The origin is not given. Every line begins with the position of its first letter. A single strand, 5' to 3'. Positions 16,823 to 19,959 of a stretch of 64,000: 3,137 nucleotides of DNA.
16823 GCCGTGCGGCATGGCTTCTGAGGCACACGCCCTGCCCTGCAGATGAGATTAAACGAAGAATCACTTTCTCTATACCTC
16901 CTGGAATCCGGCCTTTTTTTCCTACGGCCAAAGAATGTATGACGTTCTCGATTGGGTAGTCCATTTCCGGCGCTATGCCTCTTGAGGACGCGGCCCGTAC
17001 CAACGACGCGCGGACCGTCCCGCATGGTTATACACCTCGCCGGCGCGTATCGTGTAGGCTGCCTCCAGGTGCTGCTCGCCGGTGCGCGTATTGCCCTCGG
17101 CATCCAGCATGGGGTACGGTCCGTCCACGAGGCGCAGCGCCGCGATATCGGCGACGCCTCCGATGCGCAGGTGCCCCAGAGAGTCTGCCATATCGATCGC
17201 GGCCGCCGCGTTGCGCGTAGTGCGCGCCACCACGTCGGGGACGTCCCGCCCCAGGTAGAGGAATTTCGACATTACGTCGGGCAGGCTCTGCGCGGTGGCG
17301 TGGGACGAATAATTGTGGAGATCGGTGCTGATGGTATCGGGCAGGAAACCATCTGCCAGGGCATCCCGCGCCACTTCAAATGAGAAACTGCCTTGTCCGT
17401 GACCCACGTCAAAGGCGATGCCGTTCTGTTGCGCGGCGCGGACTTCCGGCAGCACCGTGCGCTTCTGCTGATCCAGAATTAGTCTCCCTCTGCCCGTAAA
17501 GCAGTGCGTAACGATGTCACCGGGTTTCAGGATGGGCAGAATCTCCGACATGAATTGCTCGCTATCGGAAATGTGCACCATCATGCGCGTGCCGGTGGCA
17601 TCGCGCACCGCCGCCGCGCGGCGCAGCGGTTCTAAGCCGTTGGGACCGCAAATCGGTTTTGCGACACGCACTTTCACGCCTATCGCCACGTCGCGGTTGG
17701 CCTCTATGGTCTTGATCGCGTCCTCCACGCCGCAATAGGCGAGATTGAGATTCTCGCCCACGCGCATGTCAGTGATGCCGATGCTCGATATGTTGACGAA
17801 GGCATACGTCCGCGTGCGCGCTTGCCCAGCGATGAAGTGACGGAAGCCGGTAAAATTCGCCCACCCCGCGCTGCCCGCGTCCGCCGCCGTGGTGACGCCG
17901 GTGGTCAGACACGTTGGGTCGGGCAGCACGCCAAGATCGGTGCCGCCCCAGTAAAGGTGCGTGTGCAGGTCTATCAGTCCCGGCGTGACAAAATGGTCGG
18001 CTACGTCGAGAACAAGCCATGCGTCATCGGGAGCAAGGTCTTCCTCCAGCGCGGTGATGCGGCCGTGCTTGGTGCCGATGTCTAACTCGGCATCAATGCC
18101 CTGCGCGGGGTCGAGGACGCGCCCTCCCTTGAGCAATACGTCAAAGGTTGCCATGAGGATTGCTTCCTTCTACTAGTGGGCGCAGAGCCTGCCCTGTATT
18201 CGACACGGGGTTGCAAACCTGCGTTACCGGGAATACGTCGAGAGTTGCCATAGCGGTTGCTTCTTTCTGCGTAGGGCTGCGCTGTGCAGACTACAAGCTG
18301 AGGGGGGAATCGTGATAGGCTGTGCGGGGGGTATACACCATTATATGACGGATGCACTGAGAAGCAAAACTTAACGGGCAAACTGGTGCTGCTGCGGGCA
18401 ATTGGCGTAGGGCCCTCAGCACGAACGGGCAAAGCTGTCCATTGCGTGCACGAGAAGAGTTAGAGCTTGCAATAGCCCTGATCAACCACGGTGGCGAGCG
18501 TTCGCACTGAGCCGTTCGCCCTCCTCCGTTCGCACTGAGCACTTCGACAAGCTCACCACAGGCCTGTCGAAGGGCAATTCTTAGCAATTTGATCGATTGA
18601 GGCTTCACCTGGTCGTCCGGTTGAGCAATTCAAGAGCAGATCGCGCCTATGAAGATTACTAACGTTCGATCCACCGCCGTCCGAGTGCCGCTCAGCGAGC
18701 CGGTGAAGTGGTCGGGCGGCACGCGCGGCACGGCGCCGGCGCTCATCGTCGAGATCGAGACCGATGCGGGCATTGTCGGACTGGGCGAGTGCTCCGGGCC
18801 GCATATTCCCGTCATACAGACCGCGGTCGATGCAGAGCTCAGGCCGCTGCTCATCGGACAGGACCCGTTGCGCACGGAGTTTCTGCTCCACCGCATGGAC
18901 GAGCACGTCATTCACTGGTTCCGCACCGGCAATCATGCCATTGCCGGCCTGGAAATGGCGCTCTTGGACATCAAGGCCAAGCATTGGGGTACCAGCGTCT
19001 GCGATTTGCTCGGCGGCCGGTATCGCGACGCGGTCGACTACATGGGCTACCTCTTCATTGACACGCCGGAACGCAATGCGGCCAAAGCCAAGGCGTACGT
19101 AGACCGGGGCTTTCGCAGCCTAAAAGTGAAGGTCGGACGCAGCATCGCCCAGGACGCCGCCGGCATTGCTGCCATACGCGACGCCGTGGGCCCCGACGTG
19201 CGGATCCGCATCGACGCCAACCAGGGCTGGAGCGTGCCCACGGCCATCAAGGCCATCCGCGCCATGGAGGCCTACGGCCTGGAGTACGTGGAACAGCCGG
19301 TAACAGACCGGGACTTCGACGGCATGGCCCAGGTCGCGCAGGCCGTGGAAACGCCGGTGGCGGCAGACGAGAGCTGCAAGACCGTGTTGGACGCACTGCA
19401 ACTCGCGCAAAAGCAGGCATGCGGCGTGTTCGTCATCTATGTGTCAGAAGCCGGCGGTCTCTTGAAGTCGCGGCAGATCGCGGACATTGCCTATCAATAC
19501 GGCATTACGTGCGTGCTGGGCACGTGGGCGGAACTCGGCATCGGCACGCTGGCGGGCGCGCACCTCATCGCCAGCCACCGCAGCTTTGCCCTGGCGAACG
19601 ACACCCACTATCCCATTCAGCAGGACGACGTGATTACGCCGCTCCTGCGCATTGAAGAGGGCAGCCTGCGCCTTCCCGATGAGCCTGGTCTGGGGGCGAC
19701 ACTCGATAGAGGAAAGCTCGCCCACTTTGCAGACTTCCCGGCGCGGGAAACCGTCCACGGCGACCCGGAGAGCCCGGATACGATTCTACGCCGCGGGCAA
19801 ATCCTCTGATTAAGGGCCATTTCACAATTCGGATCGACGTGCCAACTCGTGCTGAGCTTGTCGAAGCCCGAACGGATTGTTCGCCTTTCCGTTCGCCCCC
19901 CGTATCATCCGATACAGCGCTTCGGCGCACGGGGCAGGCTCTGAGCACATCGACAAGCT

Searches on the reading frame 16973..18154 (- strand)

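Call 80: search_protein_families(library=pfam, max_evalue=0.00001, proteins=[window:16973-18154:-])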
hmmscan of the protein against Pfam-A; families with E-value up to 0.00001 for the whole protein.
window:16973-18154:- (393 aa): 2 families
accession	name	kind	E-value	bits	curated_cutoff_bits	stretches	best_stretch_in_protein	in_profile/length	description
PF07969.17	Amidohydro_3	-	8.1e-11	42.5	29.7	0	48-91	2-48/472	Amidohydrolase family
PF01979.26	Amidohydro_1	-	4.2e-08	33.2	25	0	55-347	1-321/345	Amidohydrolase family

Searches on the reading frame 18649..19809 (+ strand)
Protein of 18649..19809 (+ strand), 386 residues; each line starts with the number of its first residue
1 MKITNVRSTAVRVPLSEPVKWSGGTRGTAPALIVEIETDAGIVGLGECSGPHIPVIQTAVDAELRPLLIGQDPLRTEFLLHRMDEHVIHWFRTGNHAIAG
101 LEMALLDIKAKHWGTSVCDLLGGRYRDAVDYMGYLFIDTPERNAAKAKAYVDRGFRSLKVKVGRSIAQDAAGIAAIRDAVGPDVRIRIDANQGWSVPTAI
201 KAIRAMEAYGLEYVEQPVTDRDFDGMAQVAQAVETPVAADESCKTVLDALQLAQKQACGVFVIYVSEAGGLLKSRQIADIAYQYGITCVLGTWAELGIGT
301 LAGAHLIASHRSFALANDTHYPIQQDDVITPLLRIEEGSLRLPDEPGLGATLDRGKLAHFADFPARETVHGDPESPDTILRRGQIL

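Call 80: search_protein_families(library=pfam, max_evalue=0.00001, proteins=[window:18649-19809:+])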
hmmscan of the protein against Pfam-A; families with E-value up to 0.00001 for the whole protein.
window:18649-19809:+ (386 aa): 2 families
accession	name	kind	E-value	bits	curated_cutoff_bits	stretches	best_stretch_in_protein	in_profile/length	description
PF13378.12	MR_MLE_C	-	4.7e-61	206.7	29.4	1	144-354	3-217/219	Enolase C-terminal domain-like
PF02746.21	MR_MLE_N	-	2e-22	80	22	1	5-122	3-117/117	Mandelate racemase / muconate lactonizing enzyme, N-terminal domain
